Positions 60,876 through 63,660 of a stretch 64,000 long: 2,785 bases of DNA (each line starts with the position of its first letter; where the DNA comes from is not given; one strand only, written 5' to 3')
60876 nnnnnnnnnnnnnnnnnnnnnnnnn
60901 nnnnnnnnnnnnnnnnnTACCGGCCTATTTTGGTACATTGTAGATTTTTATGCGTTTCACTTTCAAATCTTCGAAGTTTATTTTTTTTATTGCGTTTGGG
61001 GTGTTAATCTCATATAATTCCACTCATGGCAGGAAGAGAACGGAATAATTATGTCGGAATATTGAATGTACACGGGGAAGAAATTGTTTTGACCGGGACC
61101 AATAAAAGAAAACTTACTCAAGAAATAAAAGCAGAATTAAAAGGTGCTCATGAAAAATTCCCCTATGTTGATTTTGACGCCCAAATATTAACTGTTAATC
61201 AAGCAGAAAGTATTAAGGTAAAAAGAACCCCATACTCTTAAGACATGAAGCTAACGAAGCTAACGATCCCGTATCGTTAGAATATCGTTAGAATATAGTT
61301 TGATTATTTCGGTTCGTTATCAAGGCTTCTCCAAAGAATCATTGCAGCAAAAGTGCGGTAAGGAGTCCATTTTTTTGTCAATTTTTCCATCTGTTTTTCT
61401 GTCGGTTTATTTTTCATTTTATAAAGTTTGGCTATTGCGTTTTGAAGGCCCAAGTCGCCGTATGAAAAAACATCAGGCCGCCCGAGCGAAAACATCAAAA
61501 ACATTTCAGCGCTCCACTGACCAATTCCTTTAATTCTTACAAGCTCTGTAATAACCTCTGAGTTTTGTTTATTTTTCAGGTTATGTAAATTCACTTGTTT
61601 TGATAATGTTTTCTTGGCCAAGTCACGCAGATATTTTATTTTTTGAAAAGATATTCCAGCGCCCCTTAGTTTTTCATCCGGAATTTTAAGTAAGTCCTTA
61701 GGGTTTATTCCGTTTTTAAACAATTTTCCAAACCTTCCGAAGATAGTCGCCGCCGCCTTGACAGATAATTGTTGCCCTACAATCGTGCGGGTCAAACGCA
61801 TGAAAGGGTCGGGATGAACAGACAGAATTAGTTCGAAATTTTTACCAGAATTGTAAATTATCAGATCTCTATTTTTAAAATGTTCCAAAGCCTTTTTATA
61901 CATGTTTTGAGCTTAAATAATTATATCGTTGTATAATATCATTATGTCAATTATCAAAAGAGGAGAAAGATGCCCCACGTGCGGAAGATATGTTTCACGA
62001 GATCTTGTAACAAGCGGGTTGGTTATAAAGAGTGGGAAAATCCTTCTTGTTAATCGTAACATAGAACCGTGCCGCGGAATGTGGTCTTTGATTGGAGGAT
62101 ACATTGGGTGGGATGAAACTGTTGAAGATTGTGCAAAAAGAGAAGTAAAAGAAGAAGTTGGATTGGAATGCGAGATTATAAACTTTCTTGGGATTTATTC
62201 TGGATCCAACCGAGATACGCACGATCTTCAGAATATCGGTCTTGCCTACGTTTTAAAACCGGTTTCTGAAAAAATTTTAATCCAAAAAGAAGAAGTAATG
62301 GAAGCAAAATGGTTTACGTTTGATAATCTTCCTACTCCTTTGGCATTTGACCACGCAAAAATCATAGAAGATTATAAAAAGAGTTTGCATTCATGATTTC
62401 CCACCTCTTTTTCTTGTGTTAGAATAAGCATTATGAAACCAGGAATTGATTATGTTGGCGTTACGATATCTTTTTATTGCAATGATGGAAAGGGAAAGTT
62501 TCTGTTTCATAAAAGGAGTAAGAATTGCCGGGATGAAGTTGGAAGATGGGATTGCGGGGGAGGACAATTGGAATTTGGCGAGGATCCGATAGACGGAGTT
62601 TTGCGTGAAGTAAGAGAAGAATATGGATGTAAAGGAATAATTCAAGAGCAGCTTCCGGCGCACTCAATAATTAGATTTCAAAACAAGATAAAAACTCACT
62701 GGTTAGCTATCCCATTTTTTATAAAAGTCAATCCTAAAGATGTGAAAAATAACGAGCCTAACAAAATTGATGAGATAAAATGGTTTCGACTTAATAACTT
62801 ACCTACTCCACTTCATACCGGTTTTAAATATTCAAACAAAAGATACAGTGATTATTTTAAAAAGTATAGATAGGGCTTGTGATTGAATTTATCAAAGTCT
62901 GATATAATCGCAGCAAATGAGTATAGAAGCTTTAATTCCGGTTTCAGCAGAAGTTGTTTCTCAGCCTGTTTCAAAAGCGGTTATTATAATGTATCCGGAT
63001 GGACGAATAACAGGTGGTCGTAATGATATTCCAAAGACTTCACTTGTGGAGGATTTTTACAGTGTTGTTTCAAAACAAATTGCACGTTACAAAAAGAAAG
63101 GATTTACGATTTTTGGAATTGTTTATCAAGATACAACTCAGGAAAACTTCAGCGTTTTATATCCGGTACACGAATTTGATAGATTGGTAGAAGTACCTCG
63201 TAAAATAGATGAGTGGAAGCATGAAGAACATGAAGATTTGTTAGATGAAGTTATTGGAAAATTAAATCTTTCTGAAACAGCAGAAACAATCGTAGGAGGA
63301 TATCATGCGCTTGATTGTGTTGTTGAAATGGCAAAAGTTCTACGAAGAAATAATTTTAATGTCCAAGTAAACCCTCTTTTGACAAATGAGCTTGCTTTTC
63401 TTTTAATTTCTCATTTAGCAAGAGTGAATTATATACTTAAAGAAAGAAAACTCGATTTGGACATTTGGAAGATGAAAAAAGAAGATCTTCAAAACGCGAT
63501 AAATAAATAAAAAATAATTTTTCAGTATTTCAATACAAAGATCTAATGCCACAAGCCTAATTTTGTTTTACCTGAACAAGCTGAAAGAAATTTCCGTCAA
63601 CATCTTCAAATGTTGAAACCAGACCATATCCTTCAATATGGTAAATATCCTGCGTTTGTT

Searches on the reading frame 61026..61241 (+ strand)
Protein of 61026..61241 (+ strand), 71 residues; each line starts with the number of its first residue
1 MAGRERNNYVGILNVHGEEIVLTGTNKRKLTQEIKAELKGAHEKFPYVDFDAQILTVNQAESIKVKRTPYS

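Call 88: search_protein_families(library=pfam, proteins=[window:61026-61241:+], max_evalue=1)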
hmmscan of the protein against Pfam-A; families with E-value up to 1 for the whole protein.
window:61026-61241:+ (71 aa): 1 family
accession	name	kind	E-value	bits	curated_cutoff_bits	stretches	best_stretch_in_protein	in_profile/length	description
PF13173.12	AAA_14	-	0.12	12.8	27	1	19-48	92-121/129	AAA domain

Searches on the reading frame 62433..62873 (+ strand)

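Call 88: search_protein_families(library=pfam, proteins=[window:62433-62873:+], max_evalue=1)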
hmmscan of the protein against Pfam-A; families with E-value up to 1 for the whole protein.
window:62433-62873:+ (146 aa): 1 family
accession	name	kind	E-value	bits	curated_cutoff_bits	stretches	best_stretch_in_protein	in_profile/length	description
PF00293.34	NUDIX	-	8.9e-14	52.1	21.1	1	12-128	6-124/134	NUDIX domain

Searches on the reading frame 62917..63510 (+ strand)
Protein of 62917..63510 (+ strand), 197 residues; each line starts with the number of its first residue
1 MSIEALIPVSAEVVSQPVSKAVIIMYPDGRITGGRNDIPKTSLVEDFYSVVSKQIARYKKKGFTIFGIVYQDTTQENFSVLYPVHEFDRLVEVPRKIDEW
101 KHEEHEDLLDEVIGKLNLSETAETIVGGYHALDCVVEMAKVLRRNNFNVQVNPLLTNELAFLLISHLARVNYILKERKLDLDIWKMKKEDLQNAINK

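Call 25: find_encoding_contigs(protein=window:62917-63510:+, flank=10000, max_places=3)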
Protein window:62917-63510:+ (197 aa): 24 contigs read that carry it; 3 places shown.
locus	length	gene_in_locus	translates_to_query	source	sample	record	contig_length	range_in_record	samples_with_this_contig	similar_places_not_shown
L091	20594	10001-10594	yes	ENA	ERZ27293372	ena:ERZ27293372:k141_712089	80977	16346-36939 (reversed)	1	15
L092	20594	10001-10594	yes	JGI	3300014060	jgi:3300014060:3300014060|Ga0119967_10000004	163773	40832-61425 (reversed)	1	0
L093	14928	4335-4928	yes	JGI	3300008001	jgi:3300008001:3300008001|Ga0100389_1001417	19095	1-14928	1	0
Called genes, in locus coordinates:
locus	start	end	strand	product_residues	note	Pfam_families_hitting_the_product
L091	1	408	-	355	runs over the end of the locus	PF01321:Creatinase_N, PF00557:Peptidase_M24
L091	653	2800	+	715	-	PF00009:GTP_EFTU, PF22042:EF-G_D2, PF03144:GTP_EFTU_D2, PF14492:EFG_III, PF16658:RF3_C, PF03764:EFG_IV, PF00679:EFG_C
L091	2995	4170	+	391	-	PF24948:Citrate_synth_N, PF16114:Citrate_bind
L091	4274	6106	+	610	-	PF00549:Ligase_CoA, PF00285:Citrate_synt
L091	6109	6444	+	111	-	-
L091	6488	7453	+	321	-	PF01565:FAD_binding_4, PF02873:MurB_C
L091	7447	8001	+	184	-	-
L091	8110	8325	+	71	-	-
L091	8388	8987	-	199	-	PF00730:HhH-GPD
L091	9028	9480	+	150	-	PF00293:NUDIX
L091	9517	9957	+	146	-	PF00293:NUDIX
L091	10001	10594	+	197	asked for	-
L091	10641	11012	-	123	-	PF00903:Glyoxalase (weak), PF18029:Glyoxalase_6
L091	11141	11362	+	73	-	-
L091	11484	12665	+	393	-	PF00009:GTP_EFTU, PF03144:GTP_EFTU_D2, PF03143:GTP_EFTU_D3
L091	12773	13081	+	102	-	PF00338:Ribosomal_S10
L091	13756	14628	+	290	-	PF00297:Ribosomal_L3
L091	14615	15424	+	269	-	PF00573:Ribosomal_L4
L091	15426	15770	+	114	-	PF00276:Ribosomal_L23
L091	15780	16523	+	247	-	PF00181:Ribosomal_L2_N, PF03947:Ribosomal_L2_C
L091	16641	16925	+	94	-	PF00203:Ribosomal_S19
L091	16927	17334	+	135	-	PF00237:Ribosomal_L22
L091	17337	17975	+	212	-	PF07650:KH_2, PF00189:Ribosomal_S3_C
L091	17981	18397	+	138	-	PF00252:Ribosomal_L16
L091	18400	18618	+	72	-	PF00831:Ribosomal_L29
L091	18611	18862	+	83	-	PF00366:Ribosomal_S17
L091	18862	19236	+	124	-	PF00238:Ribosomal_L14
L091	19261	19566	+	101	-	PF00467:KOW, PF17136:ribosomal_L24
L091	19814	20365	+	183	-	PF00281:Ribosomal_L5, PF00673:Ribosomal_L5_C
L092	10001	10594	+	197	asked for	-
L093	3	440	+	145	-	?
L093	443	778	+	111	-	-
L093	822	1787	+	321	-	PF01565:FAD_binding_4, PF02873:MurB_C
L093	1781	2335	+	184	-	-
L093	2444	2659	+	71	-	-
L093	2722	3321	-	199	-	PF00730:HhH-GPD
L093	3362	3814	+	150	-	PF00293:NUDIX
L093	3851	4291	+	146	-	PF00293:NUDIX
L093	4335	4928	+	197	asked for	-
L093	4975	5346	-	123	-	PF00903:Glyoxalase (weak), PF18029:Glyoxalase_6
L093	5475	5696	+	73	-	-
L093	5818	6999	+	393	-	PF00009:GTP_EFTU, PF03144:GTP_EFTU_D2, PF03143:GTP_EFTU_D3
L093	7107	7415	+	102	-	PF00338:Ribosomal_S10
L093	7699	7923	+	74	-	-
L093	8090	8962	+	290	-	PF00297:Ribosomal_L3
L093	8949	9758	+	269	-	PF00573:Ribosomal_L4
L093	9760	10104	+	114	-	PF00276:Ribosomal_L23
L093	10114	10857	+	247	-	PF00181:Ribosomal_L2_N, PF03947:Ribosomal_L2_C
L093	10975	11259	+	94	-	PF00203:Ribosomal_S19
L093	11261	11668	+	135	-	PF00237:Ribosomal_L22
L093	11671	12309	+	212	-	PF07650:KH_2, PF00189:Ribosomal_S3_C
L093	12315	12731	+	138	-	PF00252:Ribosomal_L16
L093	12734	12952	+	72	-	PF00831:Ribosomal_L29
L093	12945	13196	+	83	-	PF00366:Ribosomal_S17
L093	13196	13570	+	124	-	PF00238:Ribosomal_L14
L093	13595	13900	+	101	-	PF00467:KOW, PF17136:ribosomal_L24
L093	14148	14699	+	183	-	PF00281:Ribosomal_L5, PF00673:Ribosomal_L5_C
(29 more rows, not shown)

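Call 88: search_protein_families(library=pfam, proteins=[window:62917-63510:+], max_evalue=1)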
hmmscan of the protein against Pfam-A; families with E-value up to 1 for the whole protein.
window:62917-63510:+ (197 aa): 0 families
